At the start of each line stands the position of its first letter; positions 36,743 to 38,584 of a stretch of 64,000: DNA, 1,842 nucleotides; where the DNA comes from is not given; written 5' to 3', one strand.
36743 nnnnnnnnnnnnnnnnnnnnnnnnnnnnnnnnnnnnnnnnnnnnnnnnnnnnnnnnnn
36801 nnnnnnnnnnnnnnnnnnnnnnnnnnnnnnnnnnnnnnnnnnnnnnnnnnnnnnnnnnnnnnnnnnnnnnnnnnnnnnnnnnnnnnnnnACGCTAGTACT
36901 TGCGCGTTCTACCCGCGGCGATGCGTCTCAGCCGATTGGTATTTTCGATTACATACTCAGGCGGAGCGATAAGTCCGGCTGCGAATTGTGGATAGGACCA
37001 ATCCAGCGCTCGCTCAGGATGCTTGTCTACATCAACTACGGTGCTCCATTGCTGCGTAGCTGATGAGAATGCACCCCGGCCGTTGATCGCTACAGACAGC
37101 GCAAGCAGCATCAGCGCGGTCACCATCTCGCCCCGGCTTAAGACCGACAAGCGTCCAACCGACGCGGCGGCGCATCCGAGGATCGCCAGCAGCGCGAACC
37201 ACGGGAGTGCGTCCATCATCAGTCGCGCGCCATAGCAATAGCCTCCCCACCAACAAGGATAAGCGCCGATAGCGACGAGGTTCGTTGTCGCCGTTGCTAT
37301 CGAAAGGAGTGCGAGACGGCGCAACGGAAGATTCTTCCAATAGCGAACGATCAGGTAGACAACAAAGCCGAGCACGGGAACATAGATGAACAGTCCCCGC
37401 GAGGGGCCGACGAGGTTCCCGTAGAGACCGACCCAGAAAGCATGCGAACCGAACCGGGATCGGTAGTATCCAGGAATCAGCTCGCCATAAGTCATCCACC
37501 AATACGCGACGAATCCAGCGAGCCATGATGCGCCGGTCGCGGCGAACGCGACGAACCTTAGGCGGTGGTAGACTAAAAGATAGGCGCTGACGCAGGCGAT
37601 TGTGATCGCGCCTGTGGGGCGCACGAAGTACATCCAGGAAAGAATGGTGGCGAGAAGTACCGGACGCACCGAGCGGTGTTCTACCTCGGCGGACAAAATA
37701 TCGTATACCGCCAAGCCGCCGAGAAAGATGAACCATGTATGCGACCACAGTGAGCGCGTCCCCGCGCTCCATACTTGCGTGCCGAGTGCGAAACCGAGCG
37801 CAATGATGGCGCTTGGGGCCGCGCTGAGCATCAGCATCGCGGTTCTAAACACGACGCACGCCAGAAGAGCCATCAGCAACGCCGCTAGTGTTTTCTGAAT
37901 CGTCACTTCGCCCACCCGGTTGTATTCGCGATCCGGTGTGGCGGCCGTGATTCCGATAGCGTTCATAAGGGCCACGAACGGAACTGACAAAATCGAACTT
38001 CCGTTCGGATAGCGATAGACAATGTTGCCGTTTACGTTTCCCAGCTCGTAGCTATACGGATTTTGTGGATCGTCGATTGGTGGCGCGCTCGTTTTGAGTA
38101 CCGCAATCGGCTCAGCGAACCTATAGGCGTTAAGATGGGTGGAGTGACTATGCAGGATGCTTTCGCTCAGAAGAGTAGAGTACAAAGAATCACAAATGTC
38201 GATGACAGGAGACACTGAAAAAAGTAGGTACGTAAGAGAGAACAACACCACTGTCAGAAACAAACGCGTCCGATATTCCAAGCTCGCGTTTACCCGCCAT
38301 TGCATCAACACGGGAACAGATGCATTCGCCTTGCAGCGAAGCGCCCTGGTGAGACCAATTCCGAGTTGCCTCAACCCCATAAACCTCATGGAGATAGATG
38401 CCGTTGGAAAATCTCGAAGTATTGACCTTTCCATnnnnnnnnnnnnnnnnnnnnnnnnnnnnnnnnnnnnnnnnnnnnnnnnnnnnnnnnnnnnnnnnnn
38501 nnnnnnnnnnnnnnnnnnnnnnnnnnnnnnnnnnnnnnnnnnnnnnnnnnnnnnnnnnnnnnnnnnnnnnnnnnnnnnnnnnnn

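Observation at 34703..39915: Three tandem, translationally coupled large polytopic membrane proteins with extracytoplasmic C-terminal domains (candidate GT-C glycosyltransferase array)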

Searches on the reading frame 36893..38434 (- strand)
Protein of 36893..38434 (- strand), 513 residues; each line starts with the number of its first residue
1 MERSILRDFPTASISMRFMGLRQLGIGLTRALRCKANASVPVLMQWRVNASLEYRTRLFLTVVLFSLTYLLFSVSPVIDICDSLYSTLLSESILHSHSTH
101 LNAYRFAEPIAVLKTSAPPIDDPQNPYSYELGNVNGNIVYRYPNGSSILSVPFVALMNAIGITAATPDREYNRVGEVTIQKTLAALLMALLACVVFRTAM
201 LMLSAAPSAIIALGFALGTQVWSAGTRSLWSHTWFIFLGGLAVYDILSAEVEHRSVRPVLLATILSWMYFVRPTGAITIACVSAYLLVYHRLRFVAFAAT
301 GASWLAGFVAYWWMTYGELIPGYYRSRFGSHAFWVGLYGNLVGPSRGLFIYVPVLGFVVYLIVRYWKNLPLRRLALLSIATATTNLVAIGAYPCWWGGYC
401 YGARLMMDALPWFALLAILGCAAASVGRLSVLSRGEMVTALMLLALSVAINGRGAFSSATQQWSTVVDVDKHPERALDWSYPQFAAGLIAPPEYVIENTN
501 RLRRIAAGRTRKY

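Call 3: search_protein_families(library=pfam, proteins=[window:36893-38434:-], max_evalue=1)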
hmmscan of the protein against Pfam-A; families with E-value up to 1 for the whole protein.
window:36893-38434:- (513 aa): 0 families

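Call 4: search_protein_families(library=ncbifam, proteins=[window:36893-38434:-], max_evalue=1)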
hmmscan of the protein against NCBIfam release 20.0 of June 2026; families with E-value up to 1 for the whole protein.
window:36893-38434:- (513 aa): 1 family
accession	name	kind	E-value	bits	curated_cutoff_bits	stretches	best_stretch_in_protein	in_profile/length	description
NF047440.1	LA3751_2_3_fam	subfamily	1.6e-05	23.9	200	1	184-418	104-352/460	LA_3751/LA_3752 family putative glycosyltransferase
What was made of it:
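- Tried and rejected: Direct Pfam and NCBIfam scans of the three proteins gave nothing usable, apart from B's weak NF047440 hit (calls 3, 4).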

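Call 7: find_homologous_proteins(query=window:36893-38434:-)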
Query window:36893-38434:- (513 aa): 333 proteins with E <= 0.001 among 8000 candidates; the best 120 are listed.
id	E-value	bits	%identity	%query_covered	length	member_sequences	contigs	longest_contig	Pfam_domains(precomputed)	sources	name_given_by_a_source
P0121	3.0e-234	797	75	88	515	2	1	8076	-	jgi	-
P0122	4.1e-222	757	73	88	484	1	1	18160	-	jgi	jgi:hypothetical protein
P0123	2.9e-213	727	74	84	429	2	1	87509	-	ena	-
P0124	1.1e-202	693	65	88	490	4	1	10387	-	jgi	jgi:hypothetical protein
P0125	1.8e-202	692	63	96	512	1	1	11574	-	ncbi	-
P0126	1.1e-201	689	66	88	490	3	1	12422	-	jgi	jgi:hypothetical protein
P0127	1.5e-195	669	64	88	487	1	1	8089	-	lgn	-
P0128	2.0e-193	662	63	88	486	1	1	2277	-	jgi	jgi:hypothetical protein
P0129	3.5e-182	625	61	88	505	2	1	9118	-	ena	-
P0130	6.4e-174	598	62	86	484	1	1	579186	-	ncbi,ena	-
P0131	2.3e-170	586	61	86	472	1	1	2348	-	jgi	jgi:hypothetical protein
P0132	5.8e-166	571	59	87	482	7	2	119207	-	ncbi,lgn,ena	-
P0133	1.1e-162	561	57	89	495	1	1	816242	-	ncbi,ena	-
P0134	1.6e-156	540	55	85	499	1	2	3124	-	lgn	-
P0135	2.2e-150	520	50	92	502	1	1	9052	-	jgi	jgi:hypothetical protein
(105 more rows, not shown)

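Call 18: search_solved_structures(query=A2, max_evalue=10)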
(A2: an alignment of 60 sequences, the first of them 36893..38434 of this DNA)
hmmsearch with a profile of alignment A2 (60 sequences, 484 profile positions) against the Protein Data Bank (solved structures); distinct sequences matched with E-value up to 10: 5.
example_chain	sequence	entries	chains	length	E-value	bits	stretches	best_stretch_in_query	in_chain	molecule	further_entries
6x89_C2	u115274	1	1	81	0.22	13.2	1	179-224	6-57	NDUC2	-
8e73_C2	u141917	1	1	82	0.23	13.1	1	179-224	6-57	NDUC2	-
1v3f_A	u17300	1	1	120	0.32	12.6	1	206-248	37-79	Pleckstrin 2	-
7ar7_d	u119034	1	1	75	0.41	12.3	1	179-232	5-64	Excitatory amino acid transporter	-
7a23_i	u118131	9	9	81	0.47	12.1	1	179-232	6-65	B14.5b | Excitatory amino acid transporter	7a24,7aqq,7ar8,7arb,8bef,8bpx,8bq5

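Call 21: search_protein_families(library=pfam, alignment_id=A2, max_evalue=0.1)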
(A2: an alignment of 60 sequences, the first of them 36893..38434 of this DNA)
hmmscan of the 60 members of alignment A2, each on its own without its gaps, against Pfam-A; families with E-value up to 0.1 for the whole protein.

A. member 1, window:36893-38434:- (513 aa): 0 families

B. families by the number of members that match (of 60 scanned): 9 families
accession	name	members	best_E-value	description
PF12911.12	OppC_N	2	0.024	N-terminal TM domain of oligopeptide transport permease C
PF03170.19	BcsB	1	0.002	Bacterial cellulose synthase subunit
PF13231.12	PMT_2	1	0.01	Dolichyl-phosphate-mannose-protein mannosyltransferase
PF04193.19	PQ-loop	1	0.02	PQ loop repeat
PF16158.11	N_BRCA1_IG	1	0.041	Ig-like domain from next to BRCA1 gene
PF25394.1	PEX6_vert_N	1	0.051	PEX6 N-terminal domain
PF24673.1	Blr_divisome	1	0.071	Divisome-associated membrane protein Blr family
PF24134.1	DUF7401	1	0.083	Domain of unknown function (DUF7401)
PF17259.7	DUF5325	1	0.096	Family of unknown function (DUF5325)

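Call 31: search_protein_families(library=ncbifam, alignment_id=A2, max_evalue=0.01)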
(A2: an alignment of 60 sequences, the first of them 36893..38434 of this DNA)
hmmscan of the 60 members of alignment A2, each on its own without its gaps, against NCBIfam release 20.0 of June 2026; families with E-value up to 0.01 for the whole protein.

A. member 1, window:36893-38434:- (513 aa): 1 family
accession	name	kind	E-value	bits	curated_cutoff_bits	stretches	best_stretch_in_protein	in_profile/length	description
NF047440.1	LA3751_2_3_fam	subfamily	1.6e-05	23.9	200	1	184-418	104-352/460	LA_3751/LA_3752 family putative glycosyltransferase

B. families by the number of members that match (of 60 scanned): 2 families
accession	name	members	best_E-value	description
NF047440.1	LA3751_2_3_fam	49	1.7e-16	LA_3751/LA_3752 family putative glycosyltransferase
NF008324.0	PRK11114.1-2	1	0.00088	cellulose biosynthesis cyclic di-GMP-binding regulatory protein BcsB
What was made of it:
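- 36893..38389 (-): Gene B (498 aa from Met16; the longest ORF extends to 38434, 513 aa). About 11-12 TM segments, a 60-aa first external loop after invariant D82, and a 57-aa tail. It is a distant member of a very large uncharacterised family related to PMT_2 and LA_3751/LA_3752. NF047440 hit in 49 of 60 family members, best 1.7e-16; B itself scores 23.9 bits against a cut-off of 200 (calls 4, 31).
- Closest known: Leptospira LA_3751/LA_3752 putative glycosyltransferase family. Same: 49 of 60 members of B's family match it, over about 250 positions (calls 4, 31).
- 49 of 60 family members match NCBIfam NF047440, 'LA_3751/LA_3752 family putative glycosyltransferase' (call 31).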

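Call 40: search_protein_representatives(alignment_id=A2)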
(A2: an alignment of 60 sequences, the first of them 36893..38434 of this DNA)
Query: 60 sequences, 484 profile positions. Proteins with E-value up to 0.001 (for the whole library): 8702; up to 1e-10: 4247; up to 1e-30: 1962. The best 150 are listed.
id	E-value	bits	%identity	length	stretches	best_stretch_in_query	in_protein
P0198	2.4e-198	676.0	-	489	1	9-472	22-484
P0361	1.2e-183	627.5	-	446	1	19-464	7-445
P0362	1.6e-177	607.4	-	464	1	13-463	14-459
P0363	3.3e-174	596.4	-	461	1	11-462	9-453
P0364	3.4e-170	583.2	-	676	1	11-464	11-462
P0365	1.0e-167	575.0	-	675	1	27-468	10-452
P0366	4.0e-163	559.9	-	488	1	20-465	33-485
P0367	2.4e-162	557.3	-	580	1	26-466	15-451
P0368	9.6e-162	555.3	-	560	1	23-461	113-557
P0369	1.0e-160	551.9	-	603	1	22-463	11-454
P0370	3.4e-160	550.2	-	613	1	23-466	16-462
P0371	8.1e-157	539.1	-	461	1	23-462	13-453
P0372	2.4e-156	537.5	-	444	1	22-459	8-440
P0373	2.6e-156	537.4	-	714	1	56-467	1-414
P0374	1.0e-154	532.1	-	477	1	21-464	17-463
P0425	6.1e-133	460.3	-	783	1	13-469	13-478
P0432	4.5e-131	454.2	-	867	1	24-464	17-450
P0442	1.0e-128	446.4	-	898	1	21-467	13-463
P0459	3.1e-124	431.6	-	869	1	25-468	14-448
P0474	3.2e-121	421.7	-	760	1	27-465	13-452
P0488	4.9e-118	411.1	-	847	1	49-465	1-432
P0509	5.3e-115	401.1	-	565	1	31-462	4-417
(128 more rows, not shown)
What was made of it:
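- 36893..38389 (-): 8702 representative clusters at E<=1e-3 (call 40).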

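Call 41: search_protein_families(library=pfam, proteins=[P0364, P0373, P0425, P0432, P0442, P0459, P0488, P0474, P0369, P0509], max_evalue=0.01)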
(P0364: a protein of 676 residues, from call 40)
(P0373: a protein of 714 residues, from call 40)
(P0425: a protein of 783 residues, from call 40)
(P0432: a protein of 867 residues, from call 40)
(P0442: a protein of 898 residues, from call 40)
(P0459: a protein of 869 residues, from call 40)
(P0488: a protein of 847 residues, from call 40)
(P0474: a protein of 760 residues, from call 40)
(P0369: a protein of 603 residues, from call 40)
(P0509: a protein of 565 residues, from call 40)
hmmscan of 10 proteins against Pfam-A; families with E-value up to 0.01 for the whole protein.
P0364 (676 aa): 3 families
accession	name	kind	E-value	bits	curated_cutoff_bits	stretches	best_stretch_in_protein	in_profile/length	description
PF13946.11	DUF4214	-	0.00038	20.9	23.2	1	544-611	1-70/72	Domain of unknown function (DUF4214)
PF04061.19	ORMDL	-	0.00078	19.7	27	1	237-344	17-126/135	ORMDL family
PF19992.4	DUF6427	-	0.0029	17.4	25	1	196-326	91-214/301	Family of unknown function (DUF6427)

P0373 (714 aa): 0 families

P0425 (783 aa): 0 families

P0432 (867 aa): 0 families

P0442 (898 aa): 1 family
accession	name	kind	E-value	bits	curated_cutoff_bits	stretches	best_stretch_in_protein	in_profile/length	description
PF13231.12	PMT_2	-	0.00011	22.9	26.1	1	134-244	26-134/160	Dolichyl-phosphate-mannose-protein mannosyltransferase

P0459 (869 aa): 0 families

P0488 (847 aa): 1 family
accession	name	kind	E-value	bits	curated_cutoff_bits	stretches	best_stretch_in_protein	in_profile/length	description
PF13231.12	PMT_2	-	8.2e-05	23.3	26.1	1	115-230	28-142/160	Dolichyl-phosphate-mannose-protein mannosyltransferase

P0474 (760 aa): 0 families

P0369 (603 aa): 0 families

P0509 (565 aa): 0 families

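Call 46: search_solved_structures(query=A6, max_evalue=10, show_alignments=2)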
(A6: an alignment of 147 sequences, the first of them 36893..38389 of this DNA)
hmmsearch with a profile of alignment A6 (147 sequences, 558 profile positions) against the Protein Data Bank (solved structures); distinct sequences matched with E-value up to 10: 13.
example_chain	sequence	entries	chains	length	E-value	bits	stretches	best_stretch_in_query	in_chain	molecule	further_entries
1b24_A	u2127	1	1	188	0.97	11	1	58-106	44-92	Homing endonuclease I-DmoI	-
5ak9_A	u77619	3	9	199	1.1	10.9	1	58-106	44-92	HOMING ENDONUCLEASE I-DMOI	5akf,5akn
5akm_A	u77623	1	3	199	1.1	10.9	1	58-106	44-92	HOMING ENDONUCLEASE I-DMOI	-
5a0w_A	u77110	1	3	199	1.1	10.9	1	58-106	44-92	HOMING ENDONUCLEASE I-DMOI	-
2vs7_A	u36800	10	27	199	1.1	10.9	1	58-106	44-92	HOMING ENDONUCLEASE I-DMOI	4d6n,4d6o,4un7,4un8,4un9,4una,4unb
4un7_G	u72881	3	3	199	1.1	10.9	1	58-106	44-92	HOMING ENDONUCLEASE I-DMOI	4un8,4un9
2vs8_A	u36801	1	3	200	1.1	10.9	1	58-106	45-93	HOMING ENDONUCLEASE I-DMOI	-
5o6g_A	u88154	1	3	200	1.2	10.7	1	58-106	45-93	Homing endonuclease I-DmoI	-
5o6i_A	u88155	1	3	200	1.6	10.3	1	58-105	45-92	Homing endonuclease I-DmoI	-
8iam_D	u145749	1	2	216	3.9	9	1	239-347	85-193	Protein ORM2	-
7wji_D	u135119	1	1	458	3.9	9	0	325-366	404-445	Transmembrane protein FAM155A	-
6xiw_B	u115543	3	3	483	4.5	8.8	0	325-366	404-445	Transmembrane protein FAM155A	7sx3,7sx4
7cm3_B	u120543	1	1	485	4.6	8.8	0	325-366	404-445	Transmembrane protein FAM155A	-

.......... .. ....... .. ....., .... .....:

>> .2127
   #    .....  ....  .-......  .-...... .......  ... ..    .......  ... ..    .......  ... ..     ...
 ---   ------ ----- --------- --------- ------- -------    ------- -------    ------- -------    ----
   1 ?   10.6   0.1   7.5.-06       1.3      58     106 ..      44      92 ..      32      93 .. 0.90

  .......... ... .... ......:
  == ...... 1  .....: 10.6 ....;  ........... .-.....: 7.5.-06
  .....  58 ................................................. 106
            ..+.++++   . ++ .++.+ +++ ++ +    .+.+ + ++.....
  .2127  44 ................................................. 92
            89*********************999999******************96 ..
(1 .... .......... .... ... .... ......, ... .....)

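Call 61: find_encoding_contigs(protein=P0125, flank=10000, max_places=2)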
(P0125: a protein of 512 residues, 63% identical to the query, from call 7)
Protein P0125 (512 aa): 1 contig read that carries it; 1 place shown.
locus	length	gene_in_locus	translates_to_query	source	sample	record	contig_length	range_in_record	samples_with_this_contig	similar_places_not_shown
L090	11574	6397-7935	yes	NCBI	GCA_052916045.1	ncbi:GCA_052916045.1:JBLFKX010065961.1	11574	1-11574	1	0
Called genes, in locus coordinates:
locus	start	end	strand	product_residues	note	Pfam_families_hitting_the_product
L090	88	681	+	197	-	PF00578:AhpC-TSA, PF08534:Redoxin, PF00255:GSHPx, PF00085:Thioredoxin, PF13098:Thioredoxin_2 (weak), PF13905:Thioredoxin_8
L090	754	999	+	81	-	PF01722:BolA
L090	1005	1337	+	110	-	PF00462:Glutaredoxin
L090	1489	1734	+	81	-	-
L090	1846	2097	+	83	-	-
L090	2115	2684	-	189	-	PF05951:Peptidase_M15_2, PF08291:Peptidase_M15_3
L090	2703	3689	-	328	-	PF03734:YkuD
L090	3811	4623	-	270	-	PF00378:ECH_1, PF16113:ECH_2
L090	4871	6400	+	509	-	-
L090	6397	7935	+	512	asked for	-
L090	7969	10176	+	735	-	PF19830:DUF6311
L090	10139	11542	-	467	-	PF17767:NAPRTase_N, PF02749:QRPTase_N (faint), PF04095:NAPRTase, PF17956:NAPRTase_C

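Call 86: list_cluster_members(proteins=[P0241, P0001, P0125, window:34703-36889:-, window:36893-38389:-])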
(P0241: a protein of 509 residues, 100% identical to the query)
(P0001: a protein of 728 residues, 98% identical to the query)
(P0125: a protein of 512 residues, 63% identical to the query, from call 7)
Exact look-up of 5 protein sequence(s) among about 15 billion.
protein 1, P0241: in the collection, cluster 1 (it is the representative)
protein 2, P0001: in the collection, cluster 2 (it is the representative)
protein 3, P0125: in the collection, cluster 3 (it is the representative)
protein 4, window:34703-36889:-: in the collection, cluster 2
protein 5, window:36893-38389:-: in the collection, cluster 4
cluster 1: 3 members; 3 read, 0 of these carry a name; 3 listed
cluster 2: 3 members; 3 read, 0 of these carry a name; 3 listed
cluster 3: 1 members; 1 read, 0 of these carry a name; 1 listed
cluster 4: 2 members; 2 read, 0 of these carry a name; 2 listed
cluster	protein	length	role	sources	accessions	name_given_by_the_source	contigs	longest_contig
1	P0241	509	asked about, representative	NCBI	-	-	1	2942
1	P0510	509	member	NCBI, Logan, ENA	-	-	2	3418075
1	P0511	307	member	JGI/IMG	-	-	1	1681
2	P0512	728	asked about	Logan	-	-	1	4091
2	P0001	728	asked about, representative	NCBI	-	-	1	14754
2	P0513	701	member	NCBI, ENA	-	-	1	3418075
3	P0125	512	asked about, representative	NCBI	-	-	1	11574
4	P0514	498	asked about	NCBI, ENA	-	-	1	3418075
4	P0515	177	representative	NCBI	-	-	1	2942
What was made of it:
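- Checked: The 498-aa product is the gene call on record in public data (call 86).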

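Call 90: search_protein_families(library=pfam, alignment_id=A7, max_evalue=0.01)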
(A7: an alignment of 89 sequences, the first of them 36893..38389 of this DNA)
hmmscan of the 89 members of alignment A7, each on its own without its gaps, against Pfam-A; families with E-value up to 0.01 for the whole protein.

A. member 1, window:36893-38389:- (498 aa): 0 families

B. families by the number of members that match (of 89 scanned): 30 families (the first 25 are shown)
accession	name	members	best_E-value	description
PF13231.12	PMT_2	25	3.9e-07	Dolichyl-phosphate-mannose-protein mannosyltransferase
PF03901.23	Glyco_transf_22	5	0.00031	Alg9-like mannosyltransferase family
PF10101.14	DUF2339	2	9.2e-09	Predicted membrane protein (DUF2339)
PF07719.23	TPR_2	1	3.3e-30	Tetratricopeptide repeat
PF13371.12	TPR_9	1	1.4e-25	Tetratricopeptide repeat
PF00515.34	TPR_1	1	2.7e-24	Tetratricopeptide repeat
PF13414.12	TPR_11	1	1.1e-21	TPR repeat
PF13432.12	TPR_16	1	3.5e-21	Tetratricopeptide repeat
PF13428.12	TPR_14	1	1.2e-19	Tetratricopeptide repeat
PF13431.12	TPR_17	1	2e-19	Tetratricopeptide repeat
PF13181.12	TPR_8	1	6.3e-16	Tetratricopeptide repeat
PF14559.12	TPR_19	1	9.5e-11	Tetratricopeptide repeat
PF13174.12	TPR_6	1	1.2e-08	Tetratricopeptide repeat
PF12569.14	NatA_aux_su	1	3.2e-06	N-terminal acetyltransferase A, auxiliary subunit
PF00036.39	EF-hand_1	1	6.7e-06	EF hand domain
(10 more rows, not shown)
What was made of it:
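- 36893..38389 (-): PMT_2 in 25 of 89 diverse representatives, best 3.9e-7, and Glyco_transf_22 in 5 (call 90).
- Closest known: ArnT / PMT_2-type bacterial GT-C enzymes. Same: PMT_2 is the Pfam family that B's relatives touch (call 90).
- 25 of 89 diverse representatives match Pfam PMT_2 and 5 match Glyco_transf_22 (call 90). B's relatives hit PMT_2, and one carries TPR repeats as in TMTC-type enzymes (call 90).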
